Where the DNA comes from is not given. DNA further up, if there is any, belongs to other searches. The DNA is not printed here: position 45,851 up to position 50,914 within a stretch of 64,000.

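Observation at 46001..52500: Candidate novel two-gene defence system: NO VEIN-like GHKL ATPase-DUF3883 nuclease giant plus NERD-SF1 helicase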

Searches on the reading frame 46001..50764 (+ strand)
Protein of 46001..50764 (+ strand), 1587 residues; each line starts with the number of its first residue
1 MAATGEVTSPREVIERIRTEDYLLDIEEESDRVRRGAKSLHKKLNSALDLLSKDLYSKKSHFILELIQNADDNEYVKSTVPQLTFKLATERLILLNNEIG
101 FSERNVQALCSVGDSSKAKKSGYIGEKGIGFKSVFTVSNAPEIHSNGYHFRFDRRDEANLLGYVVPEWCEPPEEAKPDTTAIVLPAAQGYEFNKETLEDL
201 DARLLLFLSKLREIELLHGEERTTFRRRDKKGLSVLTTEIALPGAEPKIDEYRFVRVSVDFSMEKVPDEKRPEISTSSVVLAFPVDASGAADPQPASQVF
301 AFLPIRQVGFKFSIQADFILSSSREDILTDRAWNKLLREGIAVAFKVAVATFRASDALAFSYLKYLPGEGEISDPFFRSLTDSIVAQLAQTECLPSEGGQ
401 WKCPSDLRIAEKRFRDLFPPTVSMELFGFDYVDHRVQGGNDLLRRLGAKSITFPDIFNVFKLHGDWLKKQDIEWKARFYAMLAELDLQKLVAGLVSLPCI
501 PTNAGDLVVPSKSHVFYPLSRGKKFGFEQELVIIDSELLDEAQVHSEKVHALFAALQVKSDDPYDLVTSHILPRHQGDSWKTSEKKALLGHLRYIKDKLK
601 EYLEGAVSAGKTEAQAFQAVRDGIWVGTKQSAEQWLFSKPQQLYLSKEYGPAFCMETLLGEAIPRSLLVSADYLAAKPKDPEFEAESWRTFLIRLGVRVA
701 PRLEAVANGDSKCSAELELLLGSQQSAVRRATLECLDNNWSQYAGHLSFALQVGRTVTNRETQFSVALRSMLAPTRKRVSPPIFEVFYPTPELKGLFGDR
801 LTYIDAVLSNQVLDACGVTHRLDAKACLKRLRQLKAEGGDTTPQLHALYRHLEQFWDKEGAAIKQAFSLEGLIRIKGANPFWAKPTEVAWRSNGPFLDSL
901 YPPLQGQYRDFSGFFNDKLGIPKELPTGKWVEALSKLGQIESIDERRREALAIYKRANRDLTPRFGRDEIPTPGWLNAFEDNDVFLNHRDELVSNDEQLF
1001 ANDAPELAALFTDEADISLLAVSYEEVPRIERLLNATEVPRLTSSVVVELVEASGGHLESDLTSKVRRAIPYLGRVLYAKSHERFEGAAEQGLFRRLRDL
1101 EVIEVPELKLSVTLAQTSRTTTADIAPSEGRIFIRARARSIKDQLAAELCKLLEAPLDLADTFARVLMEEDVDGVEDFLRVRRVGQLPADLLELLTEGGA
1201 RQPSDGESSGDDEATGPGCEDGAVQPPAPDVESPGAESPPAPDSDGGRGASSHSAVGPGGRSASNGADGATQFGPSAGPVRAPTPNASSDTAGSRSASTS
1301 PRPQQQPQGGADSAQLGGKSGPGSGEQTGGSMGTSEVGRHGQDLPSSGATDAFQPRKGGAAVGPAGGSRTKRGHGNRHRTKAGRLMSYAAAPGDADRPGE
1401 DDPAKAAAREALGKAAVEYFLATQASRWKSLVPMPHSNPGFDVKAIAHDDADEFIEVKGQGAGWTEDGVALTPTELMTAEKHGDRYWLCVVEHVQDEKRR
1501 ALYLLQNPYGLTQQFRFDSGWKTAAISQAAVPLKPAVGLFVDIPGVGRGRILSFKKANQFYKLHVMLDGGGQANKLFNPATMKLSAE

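Call 7: search_protein_families(library=pfam, proteins=[window:46001-50764:+], max_evalue=0.01)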
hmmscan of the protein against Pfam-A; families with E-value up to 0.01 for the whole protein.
window:46001-50764:+ (1587 aa): 2 families
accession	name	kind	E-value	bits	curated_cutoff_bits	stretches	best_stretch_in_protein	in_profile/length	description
PF13020.12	NOV_C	-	1.9e-12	47.5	22.1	1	1415-1498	4-86/91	Protein NO VEIN, C-terminal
PF25794.1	SACS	-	1e-10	42.3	32.8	1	56-153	32-128/247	Sacsin domain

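Call 8: search_protein_families(library=padloc, proteins=[window:46001-50764:+], max_evalue=0.01)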
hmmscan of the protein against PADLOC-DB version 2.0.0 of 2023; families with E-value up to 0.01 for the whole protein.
window:46001-50764:+ (1587 aa): 10 families
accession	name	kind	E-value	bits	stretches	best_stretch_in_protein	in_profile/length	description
PDLC03966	TmtA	-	4.4e-253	841.5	1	10-1529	3-1649/1655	-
PDLC03972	TmtA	-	2.5e-153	510.8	3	11-707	4-682/1302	-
PDLC03968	TmtA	-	2.1e-77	259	2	11-714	27-732/1486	-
PDLC03969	TmtA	-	1.3e-69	233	2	809-1583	878-1562/1563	-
PDLC03965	TmtA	-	3.8e-56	188.8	2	61-867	32-773/1370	-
PDLC03964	TmtA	-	2.3e-54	183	2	63-711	50-704/1538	-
PDLC03971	TmtA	-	1.3e-49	166.8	4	19-437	25-495/1782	-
PDLC03970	TmtA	-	1.9e-13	47.3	1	63-139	66-136/1552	-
PDLC03967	TmtA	-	5.5e-06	23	1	1438-1497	922-980/1063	-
PDLC05008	PDC-S36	-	0.0002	19.2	1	1439-1498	197-255/280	-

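Call 9: search_protein_families(library=ncbifam, proteins=[window:46001-50764:+], max_evalue=0.01)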
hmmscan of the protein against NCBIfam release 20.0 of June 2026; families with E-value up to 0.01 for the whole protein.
window:46001-50764:+ (1587 aa): 3 families
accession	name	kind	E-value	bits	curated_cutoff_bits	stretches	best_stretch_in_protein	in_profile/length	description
NF047352.1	P_loop_sacsin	domain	1.1e-21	77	50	1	61-144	2-80/80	sacsin N-terminal ATP-binding-like domain-containing protein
NF010683.0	PRK14083.1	equivalog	8.8e-10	37.7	455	1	42-145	10-128/604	HSP90 family protein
NF003555.1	PRK05218.1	equivalog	0.0062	15.1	371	0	42-72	7-37/614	molecular chaperone HtpG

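Call 13: find_related_loci(query=window:46001-50764:+, collection=genome_contigs, flank=10000)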
Query window:46001-50764:+ (1587 aa) in genome_contigs; peptide patterns used: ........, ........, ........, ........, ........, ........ (x = any residue, [..] = any of these).
48 stretches matched a pattern; 8 encode a relative of the query (tblastn E <= 1e-3); 8 distinct loci.
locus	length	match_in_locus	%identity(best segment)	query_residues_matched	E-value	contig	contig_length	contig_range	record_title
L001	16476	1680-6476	77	1-1587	0e+0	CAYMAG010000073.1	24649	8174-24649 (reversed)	MAG TPA_asm: uncultured Vicinamibacteraceae bacterium isolate SRP344714_co2_321 genome assembly, contig: NODE_5159_lengt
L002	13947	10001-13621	48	9-1217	0e+0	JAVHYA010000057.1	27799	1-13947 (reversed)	MAG: Pseudomonadota bacterium isolate A87_bin36_2 NODE_380_length_27799_cov_37.205053, whole genome shotgun sequence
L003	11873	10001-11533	42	1-510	2e-122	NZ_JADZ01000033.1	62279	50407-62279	Curvibacter gracilis ATCC BAA-807 L880DRAFT_scaffold00027.27_C, whole genome shotgun sequence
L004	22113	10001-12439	32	6-813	3e-119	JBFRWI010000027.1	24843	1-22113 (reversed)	MAG: Hormoscilla sp. isolate 05_out_wi_sediment_bin.26 05outWiSedB26_c_000000256788, whole genome shotgun sequence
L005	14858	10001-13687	28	7-1188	6e-151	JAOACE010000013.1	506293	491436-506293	MAG: Leptospiraceae bacterium isolate SKW199 k141_434292, whole genome shotgun sequence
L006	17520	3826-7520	33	11-1235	2e-136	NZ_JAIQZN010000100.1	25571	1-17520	Argonema antarcticum A004/B2 NODE_130_length_25571_cov_11.128972, whole genome shotgun sequence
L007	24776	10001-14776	27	9-1583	5e-144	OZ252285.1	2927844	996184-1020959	MAG: Phycisphaerales bacterium isolate 0f12c864-2e43-4266-ad57-f446a8909754 genome assembly, chromosome: 1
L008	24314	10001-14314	26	34-1527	2e-27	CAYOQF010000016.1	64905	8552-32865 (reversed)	MAG TPA_asm: uncultured Syntrophorhabdaceae bacterium isolate SRP278314_co1_355 genome assembly, contig: NODE_579_length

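Call 22: find_homologous_proteins(query=window:46001-50764:+, max_evalue=1e-10)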
Query window:46001-50764:+ (1587 aa): 2107 proteins with E <= 1e-10 among 8000 candidates; the best 120 are listed.
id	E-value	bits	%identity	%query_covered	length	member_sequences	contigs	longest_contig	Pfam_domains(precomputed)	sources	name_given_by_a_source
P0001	0.0e+0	3402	94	100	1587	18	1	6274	PF13020.13,PF25794.2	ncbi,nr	ncbi:MAG: DUF3883 domain-containing protein [Gemmatimonadales bacterium]|nr:DUF3883 domain-containin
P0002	0.0e+0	3227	90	100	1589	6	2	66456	PF13020.13,PF25794.2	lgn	-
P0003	0.0e+0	3111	87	100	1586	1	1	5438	PF13020.13,PF25794.2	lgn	-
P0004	0.0e+0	2932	81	100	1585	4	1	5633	PF13020.13,PF25794.2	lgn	-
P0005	0.0e+0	2822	79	100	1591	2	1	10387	PF13020.13,PF25794.2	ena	-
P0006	0.0e+0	2802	78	100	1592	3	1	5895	PF13020.13,PF25794.2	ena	-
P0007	0.0e+0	2768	77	100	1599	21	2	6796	PF13020.13,PF25794.2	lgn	-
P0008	0.0e+0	2767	77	100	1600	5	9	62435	PF13020.13,PF25794.2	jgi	jgi:hypothetical protein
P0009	0.0e+0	2767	77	100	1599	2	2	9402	PF13020.13,PF25794.2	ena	-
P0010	0.0e+0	2614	73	100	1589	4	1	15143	PF13020.13,PF25794.2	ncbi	-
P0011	0.0e+0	2554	71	100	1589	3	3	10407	PF13020.13,PF25794.2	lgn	-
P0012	0.0e+0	2547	71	100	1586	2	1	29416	PF13020.13,PF25794.2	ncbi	-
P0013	0.0e+0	2505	70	100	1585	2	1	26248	PF13020.13,PF25794.2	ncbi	-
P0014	0.0e+0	2464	69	100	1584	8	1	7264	PF13020.13,PF25794.2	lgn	-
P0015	0.0e+0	2292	66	100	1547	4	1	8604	PF13020.13,PF25794.2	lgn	-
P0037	0.0e+0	1961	56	99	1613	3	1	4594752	PF13020.13,PF25794.2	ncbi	ncbi:sacsin N-terminal ATP-binding-like domain-containing protein [Cupriavidus necator]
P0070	0.0e+0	1792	53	99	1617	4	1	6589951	PF13020.13,PF25794.2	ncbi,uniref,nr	ncbi:DUF3883 domain-containing protein [Pseudomonas laurylsulfatiphila]|uniref:DUF3883 domain-contai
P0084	0.0e+0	1655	50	100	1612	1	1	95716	PF13020.13,PF25794.2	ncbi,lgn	-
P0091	0.0e+0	1626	48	100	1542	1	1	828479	PF13020.13,PF25794.2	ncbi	-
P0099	0.0e+0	1555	47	100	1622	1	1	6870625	PF13020.13,PF25794.2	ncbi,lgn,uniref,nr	ncbi:DUF3883 domain-containing protein [Variovorax sp. 38R]|uniref:DUF3883 domain-containing protein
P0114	0.0e+0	1485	46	100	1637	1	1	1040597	PF13020.13,PF25794.2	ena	-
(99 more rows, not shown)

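Call 23: find_encoding_contigs(protein=P0037, flank=8000, max_places=3)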
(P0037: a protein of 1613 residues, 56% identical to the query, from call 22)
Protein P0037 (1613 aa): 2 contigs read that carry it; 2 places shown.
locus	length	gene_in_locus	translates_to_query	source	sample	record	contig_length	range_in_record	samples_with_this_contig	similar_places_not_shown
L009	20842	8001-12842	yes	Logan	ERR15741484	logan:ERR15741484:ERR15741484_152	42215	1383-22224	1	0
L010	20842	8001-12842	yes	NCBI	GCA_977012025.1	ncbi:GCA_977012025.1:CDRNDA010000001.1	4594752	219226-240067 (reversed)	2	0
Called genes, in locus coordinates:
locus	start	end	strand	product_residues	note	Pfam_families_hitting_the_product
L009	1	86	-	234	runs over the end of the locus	PF13677:MotB_plug (weak), PF00691:OmpA (weak)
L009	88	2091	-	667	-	PF28082:ZorA-like_t1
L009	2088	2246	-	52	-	-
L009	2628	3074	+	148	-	-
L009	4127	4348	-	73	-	-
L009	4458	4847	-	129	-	-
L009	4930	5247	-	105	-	-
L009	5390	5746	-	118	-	-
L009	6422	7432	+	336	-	-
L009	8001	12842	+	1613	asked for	PF25794:SACS, PF13020:NOV_C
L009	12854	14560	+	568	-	PF08378:NERD (weak), PF00580:UvrD-helicase (faint), PF13191:AAA_16 (weak), PF13245:AAA_19, PF13604:AAA_30 (weak), PF09848:SLFN-g3_helicase (weak), PF13538:UvrD_C_2 (weak)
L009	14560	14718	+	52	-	-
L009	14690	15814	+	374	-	PF01555:N6_N4_Mtase (weak)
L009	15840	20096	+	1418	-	PF13086:AAA_11, PF13245:AAA_19, PF13604:AAA_30 (faint), PF13087:AAA_12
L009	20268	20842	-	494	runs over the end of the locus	PF12161:HsdM_N (weak), PF02384:N6_Mtase, PF01170:UPF0020 (faint), PF07669:Eco57I (weak)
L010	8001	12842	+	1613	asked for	PF25794:SACS, PF13020:NOV_C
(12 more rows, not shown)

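Call 24: find_encoding_contigs(protein=P0070, flank=8000, max_places=3)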
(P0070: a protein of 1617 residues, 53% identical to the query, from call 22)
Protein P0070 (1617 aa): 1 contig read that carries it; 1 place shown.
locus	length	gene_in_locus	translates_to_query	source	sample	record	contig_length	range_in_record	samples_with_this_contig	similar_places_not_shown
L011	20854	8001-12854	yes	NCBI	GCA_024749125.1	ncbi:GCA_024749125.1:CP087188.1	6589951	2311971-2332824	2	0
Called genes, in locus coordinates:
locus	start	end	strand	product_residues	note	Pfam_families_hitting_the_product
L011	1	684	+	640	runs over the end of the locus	PF02824:TGS, PF07973:tRNA_SAD, PF00587:tRNA-synt_2b, PF03129:HGTP_anticodon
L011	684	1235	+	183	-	PF05198:IF3_N, PF00707:IF3_C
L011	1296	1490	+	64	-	PF01632:Ribosomal_L35p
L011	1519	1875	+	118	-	PF00453:Ribosomal_L20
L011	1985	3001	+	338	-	PF02912:Phe_tRNA-synt_N, PF01409:tRNA-synt_2d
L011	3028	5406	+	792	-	PF01588:tRNA_bind, PF03483:B3_4, PF03484:B5, PF17759:tRNA_synthFbeta, PF03147:FDX-ACB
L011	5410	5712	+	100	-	PF00216:Bac_DNA_binding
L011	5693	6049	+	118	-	PF13411:MerR_1, PF00376:MerR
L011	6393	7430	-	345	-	PF14022:DUF4238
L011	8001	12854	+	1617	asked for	PF25794:SACS, PF13020:NOV_C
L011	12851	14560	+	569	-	PF13191:AAA_16 (faint), PF00580:UvrD-helicase (faint), PF13245:AAA_19 (weak), PF13604:AAA_30 (weak), PF09848:SLFN-g3_helicase (weak), PF13538:UvrD_C_2 (weak)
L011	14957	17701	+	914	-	PF00580:UvrD-helicase, PF13245:AAA_19, PF13604:AAA_30 (faint), PF13361:UvrD_C, PF13538:UvrD_C_2 (faint), PF12705:PDDEXK_1, PF01930:Cas_Cas4 (weak)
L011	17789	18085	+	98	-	-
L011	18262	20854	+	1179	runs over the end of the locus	PF25199:nSTAND_NTPase5 (faint)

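Call 25: find_encoding_contigs(protein=P0099, flank=8000, max_places=3)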
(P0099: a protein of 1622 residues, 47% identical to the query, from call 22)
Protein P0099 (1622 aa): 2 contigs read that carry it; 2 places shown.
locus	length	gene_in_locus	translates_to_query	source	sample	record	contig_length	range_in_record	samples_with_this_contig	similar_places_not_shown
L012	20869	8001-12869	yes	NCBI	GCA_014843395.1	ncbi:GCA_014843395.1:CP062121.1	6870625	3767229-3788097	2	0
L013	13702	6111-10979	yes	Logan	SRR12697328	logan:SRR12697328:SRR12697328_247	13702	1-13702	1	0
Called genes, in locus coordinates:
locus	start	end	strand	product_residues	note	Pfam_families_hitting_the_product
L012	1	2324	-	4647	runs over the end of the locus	-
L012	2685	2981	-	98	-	-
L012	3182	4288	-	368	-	PF03432:Relaxase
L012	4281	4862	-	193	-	-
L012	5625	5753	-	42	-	-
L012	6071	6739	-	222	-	PF13560:HTH_31, PF01381:HTH_3, PF07883:Cupin_2, PF02311:AraC_binding (weak)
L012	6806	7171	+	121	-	PF13560:HTH_31, PF01381:HTH_3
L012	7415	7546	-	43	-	-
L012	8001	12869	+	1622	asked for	PF25794:SACS, PF13020:NOV_C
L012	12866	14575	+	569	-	PF08378:NERD (weak), PF00580:UvrD-helicase (faint), PF13245:AAA_19 (weak)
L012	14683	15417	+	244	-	-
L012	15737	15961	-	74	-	-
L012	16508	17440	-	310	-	PF13737:DDE_Tnp_1_5, PF01609:DDE_Tnp_1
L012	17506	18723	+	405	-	PF14082:SduA_C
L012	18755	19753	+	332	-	-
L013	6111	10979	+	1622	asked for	PF25794:SACS, PF13020:NOV_C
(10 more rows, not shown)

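Call 26: find_encoding_contigs(protein=P0002, flank=10000, max_places=3)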
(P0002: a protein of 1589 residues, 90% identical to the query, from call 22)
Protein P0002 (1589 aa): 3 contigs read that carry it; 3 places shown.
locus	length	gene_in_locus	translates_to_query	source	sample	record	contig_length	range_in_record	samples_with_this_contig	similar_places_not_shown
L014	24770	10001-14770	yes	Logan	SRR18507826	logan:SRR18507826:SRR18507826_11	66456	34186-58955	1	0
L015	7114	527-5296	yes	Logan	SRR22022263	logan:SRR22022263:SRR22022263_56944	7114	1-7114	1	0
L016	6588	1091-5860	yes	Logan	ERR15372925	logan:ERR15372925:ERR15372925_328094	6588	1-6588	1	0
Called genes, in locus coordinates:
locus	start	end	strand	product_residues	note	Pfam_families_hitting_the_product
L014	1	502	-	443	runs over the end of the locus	PF02885:Glycos_trans_3N, PF00591:Glycos_transf_3, PF07831:PYNP_C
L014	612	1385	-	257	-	PF01791:DeoC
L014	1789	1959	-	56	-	-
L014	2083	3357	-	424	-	PF01773:Nucleos_tra2_N, PF07670:Gate, PF07662:Nucleos_tra2_C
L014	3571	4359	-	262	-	PF01026:TatD_DNase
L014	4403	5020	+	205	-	PF07963:N_methyl (weak)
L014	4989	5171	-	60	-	PF17320:DUF5363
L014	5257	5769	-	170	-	PF13302:Acetyltransf_3, PF13420:Acetyltransf_4 (weak), PF00583:Acetyltransf_1, PF13673:Acetyltransf_10 (weak), PF13508:Acetyltransf_7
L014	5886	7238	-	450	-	PF01938:TRAM, PF05958:tRNA_U5-meth_tr, PF03602:Cons_hypoth95 (weak), PF02475:TRM5-TYW2_MTfase (weak), PF05175:MTS (weak), PF09445:Methyltransf_15 (weak), PF13649:Methyltransf_25 (weak), PF13847:Methyltransf_31, +1 more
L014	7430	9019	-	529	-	PF00909:Ammonium_transp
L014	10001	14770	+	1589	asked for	PF25794:SACS, PF13020:NOV_C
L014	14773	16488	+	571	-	PF08378:NERD (weak), PF04851:ResIII (weak), PF13191:AAA_16 (weak), PF00580:UvrD-helicase (faint), PF13245:AAA_19 (weak), PF09848:SLFN-g3_helicase, PF13538:UvrD_C_2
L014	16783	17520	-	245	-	-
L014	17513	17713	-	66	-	PF05930:Phage_AlpA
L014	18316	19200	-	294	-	-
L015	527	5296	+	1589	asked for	PF25794:SACS, PF13020:NOV_C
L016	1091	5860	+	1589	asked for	PF25794:SACS, PF13020:NOV_C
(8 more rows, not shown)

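Call 43: search_solved_structures(query=window:46001-50764:+, max_evalue=0.01, show_alignments=1)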
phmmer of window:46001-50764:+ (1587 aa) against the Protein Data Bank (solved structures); distinct sequences matched with E-value up to 0.01: 0.
